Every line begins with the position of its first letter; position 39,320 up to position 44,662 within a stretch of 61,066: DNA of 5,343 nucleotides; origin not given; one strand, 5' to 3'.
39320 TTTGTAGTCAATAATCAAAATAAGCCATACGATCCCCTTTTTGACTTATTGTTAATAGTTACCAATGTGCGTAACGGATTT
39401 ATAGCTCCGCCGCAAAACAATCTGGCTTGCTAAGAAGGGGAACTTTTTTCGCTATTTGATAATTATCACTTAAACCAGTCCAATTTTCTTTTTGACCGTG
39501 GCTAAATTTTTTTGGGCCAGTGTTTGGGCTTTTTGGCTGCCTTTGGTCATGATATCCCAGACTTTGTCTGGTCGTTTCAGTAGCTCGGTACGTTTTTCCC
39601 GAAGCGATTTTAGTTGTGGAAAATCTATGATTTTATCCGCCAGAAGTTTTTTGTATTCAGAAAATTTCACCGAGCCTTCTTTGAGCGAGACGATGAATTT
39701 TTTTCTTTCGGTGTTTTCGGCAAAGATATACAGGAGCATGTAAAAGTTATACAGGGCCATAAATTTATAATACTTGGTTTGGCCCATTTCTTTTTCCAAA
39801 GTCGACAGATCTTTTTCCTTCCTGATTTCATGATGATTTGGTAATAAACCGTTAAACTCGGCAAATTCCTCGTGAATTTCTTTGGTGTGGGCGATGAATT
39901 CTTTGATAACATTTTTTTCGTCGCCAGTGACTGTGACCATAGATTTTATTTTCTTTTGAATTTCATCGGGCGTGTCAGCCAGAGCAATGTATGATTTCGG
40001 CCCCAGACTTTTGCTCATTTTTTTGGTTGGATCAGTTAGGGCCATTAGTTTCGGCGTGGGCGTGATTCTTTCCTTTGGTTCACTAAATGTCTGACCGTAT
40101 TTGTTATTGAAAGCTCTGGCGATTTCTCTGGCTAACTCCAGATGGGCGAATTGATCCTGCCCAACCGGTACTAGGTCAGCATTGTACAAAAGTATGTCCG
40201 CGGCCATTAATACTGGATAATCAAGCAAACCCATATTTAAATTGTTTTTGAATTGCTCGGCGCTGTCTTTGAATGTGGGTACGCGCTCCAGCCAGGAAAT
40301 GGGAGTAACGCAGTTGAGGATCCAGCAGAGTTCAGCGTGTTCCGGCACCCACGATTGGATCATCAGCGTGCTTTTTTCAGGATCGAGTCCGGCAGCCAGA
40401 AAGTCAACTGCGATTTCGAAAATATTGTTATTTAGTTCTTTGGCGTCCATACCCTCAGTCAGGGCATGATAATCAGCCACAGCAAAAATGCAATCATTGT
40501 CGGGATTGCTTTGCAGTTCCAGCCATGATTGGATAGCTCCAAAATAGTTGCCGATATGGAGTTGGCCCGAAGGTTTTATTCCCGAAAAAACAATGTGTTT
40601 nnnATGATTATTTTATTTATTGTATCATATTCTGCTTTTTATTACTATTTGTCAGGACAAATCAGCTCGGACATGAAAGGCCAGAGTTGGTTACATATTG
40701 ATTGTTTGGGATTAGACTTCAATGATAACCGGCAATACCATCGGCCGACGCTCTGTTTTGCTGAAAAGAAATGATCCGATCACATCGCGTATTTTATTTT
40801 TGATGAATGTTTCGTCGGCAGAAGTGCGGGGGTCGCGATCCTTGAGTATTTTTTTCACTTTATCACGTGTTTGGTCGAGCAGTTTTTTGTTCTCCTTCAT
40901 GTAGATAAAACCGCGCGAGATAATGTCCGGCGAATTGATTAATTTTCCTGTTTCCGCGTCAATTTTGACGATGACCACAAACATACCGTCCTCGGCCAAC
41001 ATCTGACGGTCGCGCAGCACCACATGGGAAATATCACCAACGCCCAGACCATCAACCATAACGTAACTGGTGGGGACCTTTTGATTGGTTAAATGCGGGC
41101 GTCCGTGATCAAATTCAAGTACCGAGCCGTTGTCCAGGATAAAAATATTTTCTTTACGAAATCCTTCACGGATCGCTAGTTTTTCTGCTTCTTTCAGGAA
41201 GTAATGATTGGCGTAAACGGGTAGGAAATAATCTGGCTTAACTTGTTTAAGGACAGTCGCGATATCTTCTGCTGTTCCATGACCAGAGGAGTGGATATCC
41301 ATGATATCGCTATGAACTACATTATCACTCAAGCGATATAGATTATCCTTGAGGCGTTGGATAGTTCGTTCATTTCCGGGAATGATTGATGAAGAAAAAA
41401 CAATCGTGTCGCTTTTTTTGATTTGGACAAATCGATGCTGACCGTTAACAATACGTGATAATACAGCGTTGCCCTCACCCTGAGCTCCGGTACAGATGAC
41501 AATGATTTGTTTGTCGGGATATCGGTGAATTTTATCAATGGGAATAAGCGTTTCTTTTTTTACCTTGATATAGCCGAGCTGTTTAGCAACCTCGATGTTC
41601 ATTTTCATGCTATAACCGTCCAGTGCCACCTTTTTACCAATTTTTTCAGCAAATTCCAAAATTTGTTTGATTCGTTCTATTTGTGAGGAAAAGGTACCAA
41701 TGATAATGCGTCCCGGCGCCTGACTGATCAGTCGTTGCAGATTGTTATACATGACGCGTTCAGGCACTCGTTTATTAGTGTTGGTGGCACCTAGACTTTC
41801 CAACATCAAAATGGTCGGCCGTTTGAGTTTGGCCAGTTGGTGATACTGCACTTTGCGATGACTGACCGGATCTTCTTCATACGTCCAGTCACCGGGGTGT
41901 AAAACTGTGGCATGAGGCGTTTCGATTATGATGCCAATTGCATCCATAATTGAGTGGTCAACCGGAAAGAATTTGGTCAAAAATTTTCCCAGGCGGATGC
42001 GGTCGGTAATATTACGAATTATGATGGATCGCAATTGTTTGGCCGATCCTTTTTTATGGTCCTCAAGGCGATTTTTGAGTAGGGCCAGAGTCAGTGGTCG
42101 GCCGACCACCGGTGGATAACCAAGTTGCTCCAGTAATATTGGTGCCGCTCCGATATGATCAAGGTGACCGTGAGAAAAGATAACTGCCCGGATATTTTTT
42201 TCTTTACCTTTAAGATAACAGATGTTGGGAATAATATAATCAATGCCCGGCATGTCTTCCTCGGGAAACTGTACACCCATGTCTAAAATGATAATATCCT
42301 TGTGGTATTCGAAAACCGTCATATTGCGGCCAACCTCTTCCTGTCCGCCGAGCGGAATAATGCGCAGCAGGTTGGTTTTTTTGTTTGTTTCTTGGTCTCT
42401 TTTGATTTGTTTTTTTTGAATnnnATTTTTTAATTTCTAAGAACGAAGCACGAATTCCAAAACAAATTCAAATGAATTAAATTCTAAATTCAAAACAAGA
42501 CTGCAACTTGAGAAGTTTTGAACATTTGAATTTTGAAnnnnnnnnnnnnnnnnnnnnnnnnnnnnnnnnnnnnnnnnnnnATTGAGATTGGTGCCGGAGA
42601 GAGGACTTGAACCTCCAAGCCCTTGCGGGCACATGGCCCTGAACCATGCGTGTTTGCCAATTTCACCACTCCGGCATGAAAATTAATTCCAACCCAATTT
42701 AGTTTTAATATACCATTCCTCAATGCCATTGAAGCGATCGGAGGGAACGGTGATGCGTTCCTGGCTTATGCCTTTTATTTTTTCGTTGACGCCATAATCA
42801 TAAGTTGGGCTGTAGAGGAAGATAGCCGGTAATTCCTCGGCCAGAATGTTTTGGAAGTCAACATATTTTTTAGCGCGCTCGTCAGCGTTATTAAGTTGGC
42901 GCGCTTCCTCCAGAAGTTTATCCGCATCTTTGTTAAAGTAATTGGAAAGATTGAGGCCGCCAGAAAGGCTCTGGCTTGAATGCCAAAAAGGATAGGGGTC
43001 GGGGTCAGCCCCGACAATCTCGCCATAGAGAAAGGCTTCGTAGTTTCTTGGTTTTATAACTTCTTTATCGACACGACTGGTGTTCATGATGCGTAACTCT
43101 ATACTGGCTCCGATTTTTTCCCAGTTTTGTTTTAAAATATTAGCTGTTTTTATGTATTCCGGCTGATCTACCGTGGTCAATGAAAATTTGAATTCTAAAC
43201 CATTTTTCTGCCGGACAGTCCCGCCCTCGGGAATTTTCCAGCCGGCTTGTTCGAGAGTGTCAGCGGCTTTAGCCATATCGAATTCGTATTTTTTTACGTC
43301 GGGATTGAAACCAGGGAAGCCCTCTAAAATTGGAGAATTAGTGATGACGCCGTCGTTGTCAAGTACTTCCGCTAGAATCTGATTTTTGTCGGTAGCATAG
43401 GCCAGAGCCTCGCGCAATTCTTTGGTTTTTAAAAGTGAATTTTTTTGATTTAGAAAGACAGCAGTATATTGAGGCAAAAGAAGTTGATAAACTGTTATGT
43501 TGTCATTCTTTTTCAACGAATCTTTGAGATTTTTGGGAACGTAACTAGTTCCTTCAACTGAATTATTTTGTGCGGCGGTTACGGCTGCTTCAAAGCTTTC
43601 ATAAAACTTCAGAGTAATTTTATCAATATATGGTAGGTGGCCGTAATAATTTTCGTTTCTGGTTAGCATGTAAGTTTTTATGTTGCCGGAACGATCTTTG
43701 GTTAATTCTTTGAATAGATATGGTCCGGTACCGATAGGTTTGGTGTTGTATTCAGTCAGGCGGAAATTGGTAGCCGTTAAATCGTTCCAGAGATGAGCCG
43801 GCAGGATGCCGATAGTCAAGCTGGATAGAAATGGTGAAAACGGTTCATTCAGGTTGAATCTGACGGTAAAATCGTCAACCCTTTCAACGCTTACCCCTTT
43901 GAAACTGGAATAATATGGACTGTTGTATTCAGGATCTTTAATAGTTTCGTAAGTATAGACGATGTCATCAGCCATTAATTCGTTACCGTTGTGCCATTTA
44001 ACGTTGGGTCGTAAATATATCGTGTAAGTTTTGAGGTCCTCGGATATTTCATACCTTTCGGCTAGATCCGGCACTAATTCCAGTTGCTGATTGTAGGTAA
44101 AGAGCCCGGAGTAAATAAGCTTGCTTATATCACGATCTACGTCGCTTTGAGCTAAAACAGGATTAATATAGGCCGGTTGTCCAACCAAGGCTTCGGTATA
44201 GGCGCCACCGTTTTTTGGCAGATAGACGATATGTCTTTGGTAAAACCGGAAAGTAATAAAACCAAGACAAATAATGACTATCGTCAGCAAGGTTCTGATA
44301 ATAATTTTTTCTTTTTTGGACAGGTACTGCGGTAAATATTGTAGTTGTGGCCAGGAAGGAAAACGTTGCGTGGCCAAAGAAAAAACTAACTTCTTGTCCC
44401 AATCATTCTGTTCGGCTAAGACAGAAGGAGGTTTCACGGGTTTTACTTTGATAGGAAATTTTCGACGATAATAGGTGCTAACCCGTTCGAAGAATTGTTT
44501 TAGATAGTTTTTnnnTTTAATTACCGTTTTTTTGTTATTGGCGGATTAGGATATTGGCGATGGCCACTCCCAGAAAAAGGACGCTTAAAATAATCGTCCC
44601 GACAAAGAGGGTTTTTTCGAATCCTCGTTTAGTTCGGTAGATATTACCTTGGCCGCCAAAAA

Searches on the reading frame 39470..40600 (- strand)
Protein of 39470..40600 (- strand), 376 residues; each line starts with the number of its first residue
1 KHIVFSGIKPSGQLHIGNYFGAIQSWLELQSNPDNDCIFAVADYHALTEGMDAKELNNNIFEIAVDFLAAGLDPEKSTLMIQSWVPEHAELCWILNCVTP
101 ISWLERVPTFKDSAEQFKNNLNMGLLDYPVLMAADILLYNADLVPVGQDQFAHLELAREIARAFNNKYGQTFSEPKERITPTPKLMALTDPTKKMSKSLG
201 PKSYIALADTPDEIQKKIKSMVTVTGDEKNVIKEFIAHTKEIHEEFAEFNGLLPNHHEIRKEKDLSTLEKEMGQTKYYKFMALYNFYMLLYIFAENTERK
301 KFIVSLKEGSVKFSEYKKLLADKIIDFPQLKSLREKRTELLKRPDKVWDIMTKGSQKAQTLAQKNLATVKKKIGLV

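Call 22: search_protein_families(library=pfam, proteins=[window:39470-40600:-], max_evalue=0.001)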
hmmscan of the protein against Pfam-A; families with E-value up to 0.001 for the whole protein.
window:39470-40600:- (376 aa): 1 family
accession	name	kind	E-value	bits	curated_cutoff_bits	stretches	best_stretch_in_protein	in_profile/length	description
PF00579.31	tRNA-synt_1b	-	3e-67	227.4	21.1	1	3-257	7-258/292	tRNA synthetases class I (W and Y)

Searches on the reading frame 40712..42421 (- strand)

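Call 22: search_protein_families(library=pfam, proteins=[window:40712-42421:-], max_evalue=0.001)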
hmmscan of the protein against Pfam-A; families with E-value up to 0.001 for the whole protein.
window:40712-42421:- (569 aa): 5 families
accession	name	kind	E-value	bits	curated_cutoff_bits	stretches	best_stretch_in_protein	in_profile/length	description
PF22505.1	RNase_J_b_CASP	-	2.5e-44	150.5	27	1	237-361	2-126/126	Ribonuclease J, beta-CASP domain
PF17770.6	RNase_J_C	-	3e-33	115.3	23.8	1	468-569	1-102/102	Ribonuclease J C-terminal domain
PF00753.33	Lactamase_B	-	8.8e-12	45.8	22.7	1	31-198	5-175/196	Metallo-beta-lactamase superfamily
PF12706.13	Lactamase_B_2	-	5.6e-09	36.3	27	1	75-185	29-149/200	Beta-lactamase superfamily domain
PF07521.17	RMMBL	-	0.00099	19.5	21.6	0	371-416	6-52/63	Zn-dependent metallo-hydrolase RNA specificity domain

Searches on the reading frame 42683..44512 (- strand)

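Call 22: search_protein_families(library=pfam, proteins=[window:42683-44512:-], max_evalue=0.001)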
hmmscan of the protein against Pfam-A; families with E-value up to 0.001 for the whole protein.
window:42683-44512:- (609 aa): 1 family
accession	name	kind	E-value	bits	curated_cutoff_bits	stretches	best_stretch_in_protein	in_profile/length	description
PF00496.27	SBP_bac_5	-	1.2e-81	275.1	32.4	1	145-514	1-361/368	Bacterial extracellular solute-binding proteins, family 5 Middle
